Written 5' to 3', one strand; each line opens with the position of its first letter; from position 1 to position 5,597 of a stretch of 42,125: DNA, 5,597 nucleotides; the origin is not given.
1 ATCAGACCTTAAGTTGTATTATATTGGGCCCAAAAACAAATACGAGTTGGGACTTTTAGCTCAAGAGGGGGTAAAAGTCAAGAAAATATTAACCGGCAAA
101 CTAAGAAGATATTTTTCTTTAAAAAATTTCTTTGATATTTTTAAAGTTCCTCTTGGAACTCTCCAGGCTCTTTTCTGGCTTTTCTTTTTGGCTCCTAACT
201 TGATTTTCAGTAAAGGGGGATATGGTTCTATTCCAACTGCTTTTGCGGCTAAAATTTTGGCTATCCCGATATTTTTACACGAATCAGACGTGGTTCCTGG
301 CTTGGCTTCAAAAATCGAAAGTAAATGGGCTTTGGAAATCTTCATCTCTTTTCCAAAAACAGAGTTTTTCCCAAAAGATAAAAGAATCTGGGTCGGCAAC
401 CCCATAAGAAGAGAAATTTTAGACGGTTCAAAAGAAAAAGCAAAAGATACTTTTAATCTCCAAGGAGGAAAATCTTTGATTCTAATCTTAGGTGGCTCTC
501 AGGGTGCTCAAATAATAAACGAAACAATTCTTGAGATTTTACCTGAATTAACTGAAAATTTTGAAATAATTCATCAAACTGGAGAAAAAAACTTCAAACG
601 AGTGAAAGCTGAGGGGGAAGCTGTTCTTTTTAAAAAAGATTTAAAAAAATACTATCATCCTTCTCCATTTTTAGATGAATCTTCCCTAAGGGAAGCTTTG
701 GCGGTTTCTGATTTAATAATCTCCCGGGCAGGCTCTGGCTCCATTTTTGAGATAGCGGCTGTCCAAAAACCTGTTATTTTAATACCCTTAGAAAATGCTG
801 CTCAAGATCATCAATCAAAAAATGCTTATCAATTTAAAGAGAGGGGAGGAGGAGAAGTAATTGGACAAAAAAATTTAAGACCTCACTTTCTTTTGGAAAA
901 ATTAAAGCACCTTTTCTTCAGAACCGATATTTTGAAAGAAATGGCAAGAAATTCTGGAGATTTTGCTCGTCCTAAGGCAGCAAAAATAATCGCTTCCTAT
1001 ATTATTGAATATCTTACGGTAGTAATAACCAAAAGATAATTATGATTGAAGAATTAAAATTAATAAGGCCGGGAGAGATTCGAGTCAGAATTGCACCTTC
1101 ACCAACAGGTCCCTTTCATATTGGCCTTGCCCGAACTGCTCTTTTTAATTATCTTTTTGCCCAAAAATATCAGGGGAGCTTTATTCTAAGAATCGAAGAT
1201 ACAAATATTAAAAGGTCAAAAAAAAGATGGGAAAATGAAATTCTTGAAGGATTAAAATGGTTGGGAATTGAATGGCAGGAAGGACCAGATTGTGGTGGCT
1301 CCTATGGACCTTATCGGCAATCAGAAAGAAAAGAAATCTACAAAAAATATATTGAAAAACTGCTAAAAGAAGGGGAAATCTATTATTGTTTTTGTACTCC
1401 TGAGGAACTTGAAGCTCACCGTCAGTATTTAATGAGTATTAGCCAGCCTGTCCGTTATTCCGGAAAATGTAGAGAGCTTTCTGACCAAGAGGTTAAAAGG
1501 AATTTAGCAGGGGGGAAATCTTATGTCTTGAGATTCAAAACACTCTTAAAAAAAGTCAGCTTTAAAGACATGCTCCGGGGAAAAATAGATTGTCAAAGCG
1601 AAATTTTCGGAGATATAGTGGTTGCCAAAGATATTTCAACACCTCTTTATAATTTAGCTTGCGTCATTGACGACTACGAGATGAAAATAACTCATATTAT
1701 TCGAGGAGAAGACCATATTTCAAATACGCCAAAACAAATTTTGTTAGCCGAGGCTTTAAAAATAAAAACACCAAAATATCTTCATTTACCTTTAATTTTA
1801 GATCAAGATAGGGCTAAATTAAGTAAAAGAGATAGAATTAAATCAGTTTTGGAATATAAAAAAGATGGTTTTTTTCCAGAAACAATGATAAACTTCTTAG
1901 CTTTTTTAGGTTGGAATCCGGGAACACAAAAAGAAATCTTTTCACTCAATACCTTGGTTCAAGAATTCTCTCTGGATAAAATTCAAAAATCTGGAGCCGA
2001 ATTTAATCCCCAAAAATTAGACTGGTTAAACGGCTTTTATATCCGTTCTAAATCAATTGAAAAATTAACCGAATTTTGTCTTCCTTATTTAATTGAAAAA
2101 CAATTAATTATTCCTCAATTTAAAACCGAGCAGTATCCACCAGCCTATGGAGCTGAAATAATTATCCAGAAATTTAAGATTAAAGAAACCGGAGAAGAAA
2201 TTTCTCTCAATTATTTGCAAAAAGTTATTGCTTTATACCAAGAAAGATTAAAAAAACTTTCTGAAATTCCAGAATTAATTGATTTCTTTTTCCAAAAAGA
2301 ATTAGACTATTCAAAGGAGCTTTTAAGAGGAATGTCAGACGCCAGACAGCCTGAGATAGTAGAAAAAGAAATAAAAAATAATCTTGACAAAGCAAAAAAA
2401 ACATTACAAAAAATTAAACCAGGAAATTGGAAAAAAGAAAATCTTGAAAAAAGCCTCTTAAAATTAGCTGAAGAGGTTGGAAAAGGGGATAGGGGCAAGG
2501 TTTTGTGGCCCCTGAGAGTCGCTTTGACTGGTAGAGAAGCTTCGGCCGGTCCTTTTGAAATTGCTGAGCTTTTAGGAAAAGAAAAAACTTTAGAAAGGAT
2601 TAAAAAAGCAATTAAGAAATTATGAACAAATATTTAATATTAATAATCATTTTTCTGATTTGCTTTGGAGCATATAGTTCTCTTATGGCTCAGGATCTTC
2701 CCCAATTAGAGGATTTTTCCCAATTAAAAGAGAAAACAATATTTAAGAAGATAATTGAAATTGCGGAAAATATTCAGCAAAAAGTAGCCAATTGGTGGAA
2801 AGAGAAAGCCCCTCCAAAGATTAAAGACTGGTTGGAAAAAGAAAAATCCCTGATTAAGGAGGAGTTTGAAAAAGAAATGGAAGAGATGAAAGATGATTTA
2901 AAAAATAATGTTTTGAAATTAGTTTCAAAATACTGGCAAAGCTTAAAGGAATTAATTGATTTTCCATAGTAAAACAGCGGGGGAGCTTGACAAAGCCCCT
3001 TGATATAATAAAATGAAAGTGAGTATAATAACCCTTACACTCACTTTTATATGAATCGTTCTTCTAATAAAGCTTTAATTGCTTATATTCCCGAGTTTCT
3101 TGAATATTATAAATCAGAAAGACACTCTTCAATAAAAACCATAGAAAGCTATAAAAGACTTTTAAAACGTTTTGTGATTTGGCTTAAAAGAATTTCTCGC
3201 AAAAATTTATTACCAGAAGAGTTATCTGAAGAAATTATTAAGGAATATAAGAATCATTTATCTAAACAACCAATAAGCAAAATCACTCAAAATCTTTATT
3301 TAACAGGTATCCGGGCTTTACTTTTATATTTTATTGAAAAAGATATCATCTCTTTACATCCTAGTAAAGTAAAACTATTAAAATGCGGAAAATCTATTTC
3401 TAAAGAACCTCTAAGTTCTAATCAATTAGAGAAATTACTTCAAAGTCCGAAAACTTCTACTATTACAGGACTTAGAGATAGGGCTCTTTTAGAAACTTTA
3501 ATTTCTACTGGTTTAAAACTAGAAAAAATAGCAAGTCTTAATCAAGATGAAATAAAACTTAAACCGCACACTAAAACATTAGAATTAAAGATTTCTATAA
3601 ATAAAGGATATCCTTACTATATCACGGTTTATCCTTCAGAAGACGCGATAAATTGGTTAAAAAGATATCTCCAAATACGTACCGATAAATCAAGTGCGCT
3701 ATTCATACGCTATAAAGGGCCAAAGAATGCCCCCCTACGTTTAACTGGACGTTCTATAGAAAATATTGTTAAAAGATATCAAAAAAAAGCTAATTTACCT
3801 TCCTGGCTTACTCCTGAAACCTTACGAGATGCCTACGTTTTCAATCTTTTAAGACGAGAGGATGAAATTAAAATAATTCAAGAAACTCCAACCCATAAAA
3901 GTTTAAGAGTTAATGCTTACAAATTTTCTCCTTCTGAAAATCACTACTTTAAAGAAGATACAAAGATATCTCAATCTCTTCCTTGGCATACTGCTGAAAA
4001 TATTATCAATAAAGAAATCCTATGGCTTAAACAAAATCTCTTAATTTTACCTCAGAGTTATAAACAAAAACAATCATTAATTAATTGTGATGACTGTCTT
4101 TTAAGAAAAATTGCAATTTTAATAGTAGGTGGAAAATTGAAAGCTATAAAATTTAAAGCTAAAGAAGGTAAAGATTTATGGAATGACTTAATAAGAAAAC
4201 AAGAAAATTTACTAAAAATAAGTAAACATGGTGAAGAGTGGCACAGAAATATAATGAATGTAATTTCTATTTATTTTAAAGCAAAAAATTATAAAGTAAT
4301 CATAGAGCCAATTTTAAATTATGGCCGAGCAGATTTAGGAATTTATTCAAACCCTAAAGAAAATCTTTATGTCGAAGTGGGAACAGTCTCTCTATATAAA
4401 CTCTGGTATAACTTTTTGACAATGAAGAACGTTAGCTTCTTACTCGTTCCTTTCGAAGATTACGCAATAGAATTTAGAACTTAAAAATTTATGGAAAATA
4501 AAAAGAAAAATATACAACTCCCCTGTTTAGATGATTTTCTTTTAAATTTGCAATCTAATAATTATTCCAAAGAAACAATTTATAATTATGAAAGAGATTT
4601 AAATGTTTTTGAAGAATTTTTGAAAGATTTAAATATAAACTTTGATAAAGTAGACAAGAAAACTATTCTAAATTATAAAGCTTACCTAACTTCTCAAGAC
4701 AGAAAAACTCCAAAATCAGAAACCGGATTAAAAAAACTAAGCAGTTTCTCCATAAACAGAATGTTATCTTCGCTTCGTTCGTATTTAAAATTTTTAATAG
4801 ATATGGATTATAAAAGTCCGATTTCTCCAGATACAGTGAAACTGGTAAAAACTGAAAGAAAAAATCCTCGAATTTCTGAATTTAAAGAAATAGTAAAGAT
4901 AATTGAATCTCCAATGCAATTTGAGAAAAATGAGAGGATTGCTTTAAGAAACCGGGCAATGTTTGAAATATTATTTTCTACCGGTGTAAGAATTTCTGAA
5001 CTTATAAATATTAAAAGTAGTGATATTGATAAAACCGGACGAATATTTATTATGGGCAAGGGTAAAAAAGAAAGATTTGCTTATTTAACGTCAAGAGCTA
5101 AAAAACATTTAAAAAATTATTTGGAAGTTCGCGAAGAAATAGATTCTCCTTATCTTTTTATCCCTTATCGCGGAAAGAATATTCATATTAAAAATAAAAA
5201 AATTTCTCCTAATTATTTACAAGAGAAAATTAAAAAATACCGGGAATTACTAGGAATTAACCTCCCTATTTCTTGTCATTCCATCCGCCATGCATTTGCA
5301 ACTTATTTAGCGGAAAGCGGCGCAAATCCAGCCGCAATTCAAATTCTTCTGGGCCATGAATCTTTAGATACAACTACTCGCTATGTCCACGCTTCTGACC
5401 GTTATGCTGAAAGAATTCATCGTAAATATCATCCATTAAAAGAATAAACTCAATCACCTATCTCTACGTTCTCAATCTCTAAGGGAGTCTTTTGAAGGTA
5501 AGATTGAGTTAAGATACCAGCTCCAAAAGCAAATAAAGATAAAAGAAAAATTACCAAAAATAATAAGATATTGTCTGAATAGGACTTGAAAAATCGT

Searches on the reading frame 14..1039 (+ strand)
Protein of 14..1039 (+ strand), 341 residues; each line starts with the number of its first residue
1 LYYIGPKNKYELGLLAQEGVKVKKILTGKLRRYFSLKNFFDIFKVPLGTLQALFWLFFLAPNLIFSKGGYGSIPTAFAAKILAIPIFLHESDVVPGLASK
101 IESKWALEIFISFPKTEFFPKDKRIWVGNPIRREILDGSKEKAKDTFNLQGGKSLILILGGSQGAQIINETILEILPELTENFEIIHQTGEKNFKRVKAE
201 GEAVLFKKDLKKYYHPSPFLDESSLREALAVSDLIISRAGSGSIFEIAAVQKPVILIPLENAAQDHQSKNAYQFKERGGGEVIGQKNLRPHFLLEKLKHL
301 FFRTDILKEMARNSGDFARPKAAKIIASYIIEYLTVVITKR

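Call 88: search_protein_families(library=pfam, proteins=[window:14-1039:+], max_evalue=0.00001)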
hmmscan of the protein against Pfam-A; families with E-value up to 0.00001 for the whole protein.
window:14-1039:+ (341 aa): 2 families
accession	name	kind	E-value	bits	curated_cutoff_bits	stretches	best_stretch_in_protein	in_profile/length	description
PF04101.22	Glyco_tran_28_C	-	6.5e-39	134.1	22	1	156-324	2-164/166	Glycosyltransferase family 28 C-terminal domain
PF03033.26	Glyco_transf_28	-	2.8e-17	63.5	26.2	1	3-111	31-139/139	Glycosyltransferase family 28 N-terminal domain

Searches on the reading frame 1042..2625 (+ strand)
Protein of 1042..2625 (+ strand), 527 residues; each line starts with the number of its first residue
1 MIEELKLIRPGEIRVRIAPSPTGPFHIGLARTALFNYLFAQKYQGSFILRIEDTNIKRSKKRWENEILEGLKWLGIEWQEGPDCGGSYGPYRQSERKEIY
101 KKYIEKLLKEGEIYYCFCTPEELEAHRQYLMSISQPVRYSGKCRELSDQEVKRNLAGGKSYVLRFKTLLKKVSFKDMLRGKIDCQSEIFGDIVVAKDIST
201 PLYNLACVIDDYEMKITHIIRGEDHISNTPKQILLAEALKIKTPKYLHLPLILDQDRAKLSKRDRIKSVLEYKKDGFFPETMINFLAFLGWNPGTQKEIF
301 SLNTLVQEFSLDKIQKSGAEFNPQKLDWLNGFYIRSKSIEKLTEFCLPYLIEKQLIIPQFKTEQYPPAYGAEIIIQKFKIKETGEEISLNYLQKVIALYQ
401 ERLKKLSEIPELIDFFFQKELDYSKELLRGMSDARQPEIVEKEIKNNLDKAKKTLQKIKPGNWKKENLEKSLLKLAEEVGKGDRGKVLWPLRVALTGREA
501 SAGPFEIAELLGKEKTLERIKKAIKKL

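Call 88: search_protein_families(library=pfam, proteins=[window:1042-2625:+], max_evalue=0.00001)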
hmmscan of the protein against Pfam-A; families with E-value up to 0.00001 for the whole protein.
window:1042-2625:+ (527 aa): 2 families
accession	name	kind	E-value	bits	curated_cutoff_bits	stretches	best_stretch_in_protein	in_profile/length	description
PF00749.27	tRNA-synt_1c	-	8.7e-99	330.8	23.4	1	12-328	1-314/314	tRNA synthetases class I (E and Q), catalytic domain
PF19269.4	Anticodon_2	-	7.9e-30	104.5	23.6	1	388-524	12-141/141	Anticodon binding domain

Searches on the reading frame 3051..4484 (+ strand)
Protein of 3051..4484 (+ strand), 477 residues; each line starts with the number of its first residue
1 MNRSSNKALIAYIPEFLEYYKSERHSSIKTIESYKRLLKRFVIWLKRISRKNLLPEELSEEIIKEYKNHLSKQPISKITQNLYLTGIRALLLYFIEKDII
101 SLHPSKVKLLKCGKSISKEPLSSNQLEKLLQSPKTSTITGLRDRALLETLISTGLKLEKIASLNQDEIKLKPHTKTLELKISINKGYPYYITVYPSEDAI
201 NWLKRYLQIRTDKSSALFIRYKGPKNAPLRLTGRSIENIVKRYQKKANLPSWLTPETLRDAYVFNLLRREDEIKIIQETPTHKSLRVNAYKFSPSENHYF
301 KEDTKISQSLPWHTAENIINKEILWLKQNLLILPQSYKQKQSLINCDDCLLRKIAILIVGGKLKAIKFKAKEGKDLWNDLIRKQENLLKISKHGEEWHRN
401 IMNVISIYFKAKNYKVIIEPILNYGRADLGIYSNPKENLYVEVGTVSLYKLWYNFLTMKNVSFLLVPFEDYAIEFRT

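Call 88: search_protein_families(library=pfam, proteins=[window:3051-4484:+], max_evalue=0.00001)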
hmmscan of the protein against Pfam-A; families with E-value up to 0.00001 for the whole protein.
window:3051-4484:+ (477 aa): 4 families
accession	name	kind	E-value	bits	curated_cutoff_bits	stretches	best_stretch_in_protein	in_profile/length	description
PF00589.27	Phage_integrase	-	1.2e-15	58.2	27.1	1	121-286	3-160/172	Phage integrase family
PF13102.12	Phage_int_SAM_5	-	5.2e-12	46.4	22.3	1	9-104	2-92/98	Phage integrase SAM-like domain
PF13495.12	Phage_int_SAM_4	-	1.1e-07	32.5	27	1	16-99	5-83/85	Phage integrase, N-terminal SAM-like domain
PF02899.23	Phage_int_SAM_1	-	1.2e-06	29.1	22.3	1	14-93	2-78/83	Phage integrase, N-terminal SAM-like domain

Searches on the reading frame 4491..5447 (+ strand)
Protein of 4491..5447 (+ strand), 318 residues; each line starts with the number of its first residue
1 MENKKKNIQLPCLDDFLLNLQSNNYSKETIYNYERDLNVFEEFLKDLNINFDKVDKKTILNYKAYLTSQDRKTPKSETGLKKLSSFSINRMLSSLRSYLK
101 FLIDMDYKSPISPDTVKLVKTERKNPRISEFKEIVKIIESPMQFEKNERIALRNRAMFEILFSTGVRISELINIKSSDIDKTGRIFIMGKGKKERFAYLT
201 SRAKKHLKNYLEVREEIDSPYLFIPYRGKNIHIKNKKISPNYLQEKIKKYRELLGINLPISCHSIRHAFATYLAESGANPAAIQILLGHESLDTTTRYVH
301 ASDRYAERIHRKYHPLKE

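Call 88: search_protein_families(library=pfam, proteins=[window:4491-5447:+], max_evalue=0.00001)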
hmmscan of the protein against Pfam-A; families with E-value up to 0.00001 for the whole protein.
window:4491-5447:+ (318 aa): 3 families
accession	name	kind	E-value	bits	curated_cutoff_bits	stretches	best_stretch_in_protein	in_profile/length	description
PF00589.27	Phage_integrase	-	9.8e-37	126.8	27.1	1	140-303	10-170/172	Phage integrase family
PF02899.23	Phage_int_SAM_1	-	1.3e-11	45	22.3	1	13-103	1-80/83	Phage integrase, N-terminal SAM-like domain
PF13102.12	Phage_int_SAM_5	-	7.3e-09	36.3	22.3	1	21-107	14-87/98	Phage integrase SAM-like domain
